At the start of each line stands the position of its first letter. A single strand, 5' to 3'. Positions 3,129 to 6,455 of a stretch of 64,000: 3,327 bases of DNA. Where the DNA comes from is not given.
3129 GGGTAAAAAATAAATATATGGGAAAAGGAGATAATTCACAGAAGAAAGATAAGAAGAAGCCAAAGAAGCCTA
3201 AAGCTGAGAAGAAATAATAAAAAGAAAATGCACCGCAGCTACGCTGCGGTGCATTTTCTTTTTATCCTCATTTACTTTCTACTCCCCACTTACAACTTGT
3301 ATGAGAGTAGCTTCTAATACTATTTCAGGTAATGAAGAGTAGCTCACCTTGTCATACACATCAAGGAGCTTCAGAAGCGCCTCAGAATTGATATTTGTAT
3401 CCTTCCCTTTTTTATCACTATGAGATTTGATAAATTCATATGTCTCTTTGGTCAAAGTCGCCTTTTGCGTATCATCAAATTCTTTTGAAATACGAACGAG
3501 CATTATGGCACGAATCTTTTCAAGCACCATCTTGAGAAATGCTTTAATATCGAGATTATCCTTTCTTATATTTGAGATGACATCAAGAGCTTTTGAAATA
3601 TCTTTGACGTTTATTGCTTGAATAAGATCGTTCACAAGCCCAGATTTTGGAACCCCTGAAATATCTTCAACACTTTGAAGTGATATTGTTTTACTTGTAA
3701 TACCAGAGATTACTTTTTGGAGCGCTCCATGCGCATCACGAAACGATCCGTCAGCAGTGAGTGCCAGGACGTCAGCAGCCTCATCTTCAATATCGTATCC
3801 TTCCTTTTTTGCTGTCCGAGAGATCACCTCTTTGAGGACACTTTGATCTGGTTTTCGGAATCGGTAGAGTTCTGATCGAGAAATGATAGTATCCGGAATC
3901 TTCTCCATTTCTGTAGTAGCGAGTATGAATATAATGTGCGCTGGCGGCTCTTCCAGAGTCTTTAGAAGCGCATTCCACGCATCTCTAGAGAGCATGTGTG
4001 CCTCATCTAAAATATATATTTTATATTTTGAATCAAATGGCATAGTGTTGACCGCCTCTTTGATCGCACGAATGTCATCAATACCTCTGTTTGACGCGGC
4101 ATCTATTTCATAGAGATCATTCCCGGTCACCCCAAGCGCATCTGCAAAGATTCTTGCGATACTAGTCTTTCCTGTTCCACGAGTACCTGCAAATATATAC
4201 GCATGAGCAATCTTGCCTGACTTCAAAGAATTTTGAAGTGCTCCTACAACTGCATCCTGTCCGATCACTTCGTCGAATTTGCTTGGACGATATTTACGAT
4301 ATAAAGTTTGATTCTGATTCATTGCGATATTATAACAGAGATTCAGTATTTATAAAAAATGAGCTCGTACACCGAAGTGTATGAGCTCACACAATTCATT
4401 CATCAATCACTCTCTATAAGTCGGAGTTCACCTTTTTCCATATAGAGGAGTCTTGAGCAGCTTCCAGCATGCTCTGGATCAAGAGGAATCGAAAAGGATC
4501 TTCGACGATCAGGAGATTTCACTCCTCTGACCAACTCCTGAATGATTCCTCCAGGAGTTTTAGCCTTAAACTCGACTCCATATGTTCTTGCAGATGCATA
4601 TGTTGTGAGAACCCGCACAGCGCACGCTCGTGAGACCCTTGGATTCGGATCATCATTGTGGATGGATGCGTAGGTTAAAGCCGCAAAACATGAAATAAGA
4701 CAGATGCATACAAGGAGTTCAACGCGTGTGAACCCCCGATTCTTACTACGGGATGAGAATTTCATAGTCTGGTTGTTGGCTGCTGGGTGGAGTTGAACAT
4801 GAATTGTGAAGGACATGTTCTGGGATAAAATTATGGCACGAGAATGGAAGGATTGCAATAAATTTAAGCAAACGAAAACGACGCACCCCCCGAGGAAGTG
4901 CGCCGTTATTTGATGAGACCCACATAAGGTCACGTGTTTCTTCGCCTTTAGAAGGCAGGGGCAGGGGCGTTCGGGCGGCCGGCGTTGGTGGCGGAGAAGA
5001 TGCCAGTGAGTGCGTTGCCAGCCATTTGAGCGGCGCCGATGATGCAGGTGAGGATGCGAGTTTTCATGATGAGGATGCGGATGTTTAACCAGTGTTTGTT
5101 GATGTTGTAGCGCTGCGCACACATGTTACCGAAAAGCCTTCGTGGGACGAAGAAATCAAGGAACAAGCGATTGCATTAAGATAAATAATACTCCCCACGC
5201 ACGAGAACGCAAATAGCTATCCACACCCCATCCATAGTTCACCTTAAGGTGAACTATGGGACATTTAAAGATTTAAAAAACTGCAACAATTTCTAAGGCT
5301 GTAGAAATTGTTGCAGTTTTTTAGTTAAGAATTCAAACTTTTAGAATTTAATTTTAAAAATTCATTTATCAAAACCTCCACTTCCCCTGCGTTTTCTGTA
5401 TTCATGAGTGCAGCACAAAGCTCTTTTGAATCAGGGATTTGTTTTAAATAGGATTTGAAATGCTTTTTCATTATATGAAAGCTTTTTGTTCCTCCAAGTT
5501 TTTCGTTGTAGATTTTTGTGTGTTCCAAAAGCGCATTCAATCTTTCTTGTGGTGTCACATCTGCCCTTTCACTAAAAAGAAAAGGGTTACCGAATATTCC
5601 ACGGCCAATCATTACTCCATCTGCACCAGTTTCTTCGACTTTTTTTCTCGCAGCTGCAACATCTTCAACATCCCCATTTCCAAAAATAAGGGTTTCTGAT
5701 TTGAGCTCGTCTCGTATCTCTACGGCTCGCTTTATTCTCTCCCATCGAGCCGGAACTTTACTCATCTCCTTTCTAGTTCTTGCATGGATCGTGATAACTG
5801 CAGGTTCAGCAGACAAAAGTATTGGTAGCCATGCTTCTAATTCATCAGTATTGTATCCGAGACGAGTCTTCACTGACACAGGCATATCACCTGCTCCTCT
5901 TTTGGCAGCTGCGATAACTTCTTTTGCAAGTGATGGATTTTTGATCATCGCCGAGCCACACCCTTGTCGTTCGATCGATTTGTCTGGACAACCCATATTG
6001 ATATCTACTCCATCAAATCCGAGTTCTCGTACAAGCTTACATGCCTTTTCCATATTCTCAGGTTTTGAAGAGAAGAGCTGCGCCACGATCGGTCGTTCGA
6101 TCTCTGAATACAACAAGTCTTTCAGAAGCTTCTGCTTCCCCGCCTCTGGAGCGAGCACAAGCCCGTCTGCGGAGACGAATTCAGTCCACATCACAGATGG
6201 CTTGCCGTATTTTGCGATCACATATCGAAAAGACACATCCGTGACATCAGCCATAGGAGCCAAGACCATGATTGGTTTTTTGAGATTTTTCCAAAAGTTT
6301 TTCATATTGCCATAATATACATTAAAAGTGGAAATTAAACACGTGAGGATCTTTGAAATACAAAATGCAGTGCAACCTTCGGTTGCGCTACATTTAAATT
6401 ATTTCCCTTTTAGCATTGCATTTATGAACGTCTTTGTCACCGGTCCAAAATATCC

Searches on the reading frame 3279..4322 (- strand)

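Call 10: search_protein_families(library=pfam, proteins=[window:3279-4322:-], max_evalue=0.001)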
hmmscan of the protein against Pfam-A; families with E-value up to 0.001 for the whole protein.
window:3279-4322:- (347 aa): 11 families
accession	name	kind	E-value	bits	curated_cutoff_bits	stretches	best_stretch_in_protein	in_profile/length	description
PF13177.12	DNA_pol3_delta2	-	1.1e-32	113.7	27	2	78-157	80-159/161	DNA polymerase III, delta subunit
PF00004.35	AAA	-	1e-12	49.1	21.2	1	43-151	2-124/131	ATPase family associated with various cellular activities (AAA)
PF12169.13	DNA_pol3_gamma3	-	4.5e-07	30.2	24.4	1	213-343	1-127/143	DNA polymerase III subunits gamma and tau domain III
PF05496.18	RuvB_N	-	7.6e-06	26.2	27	1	12-129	2-114/159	Holliday junction DNA helicase RuvB P-loop domain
PF13401.12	AAA_22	-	9.9e-06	26.3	27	0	101-135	86-123/130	AAA domain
PF13604.12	AAA_30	-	6.8e-05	23.1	27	0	42-133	21-122/191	AAA domain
PF13173.12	AAA_14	-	9.1e-05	22.9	27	1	41-127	4-88/129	AAA domain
PF22608.2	DNAX_ATPase_lid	-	0.00018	21.7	27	1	171-197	10-36/49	DNA polymerase III clamp loader subunit, ATPase lid domain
PF06068.19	TIP49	-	0.00031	20.5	23.8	0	25-64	35-75/347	TIP49 P-loop domain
PF07728.20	AAA_5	-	0.00068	20.1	22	0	43-128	3-95/139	AAA domain (dynein-related subfamily)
PF10607.14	CTLH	-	0.00084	19.9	26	0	231-310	6-74/146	CTLH/CRA C-terminal to LisH motif domain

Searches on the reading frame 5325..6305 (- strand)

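Call 10: search_protein_families(library=pfam, proteins=[window:5325-6305:-], max_evalue=0.001)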
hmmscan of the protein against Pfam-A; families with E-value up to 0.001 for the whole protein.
window:5325-6305:- (326 aa): 1 family
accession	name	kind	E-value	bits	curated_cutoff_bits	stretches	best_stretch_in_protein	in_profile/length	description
PF01207.24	Dus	-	1.2e-61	209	20.4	1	15-309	2-298/311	Dihydrouridine synthase (Dus)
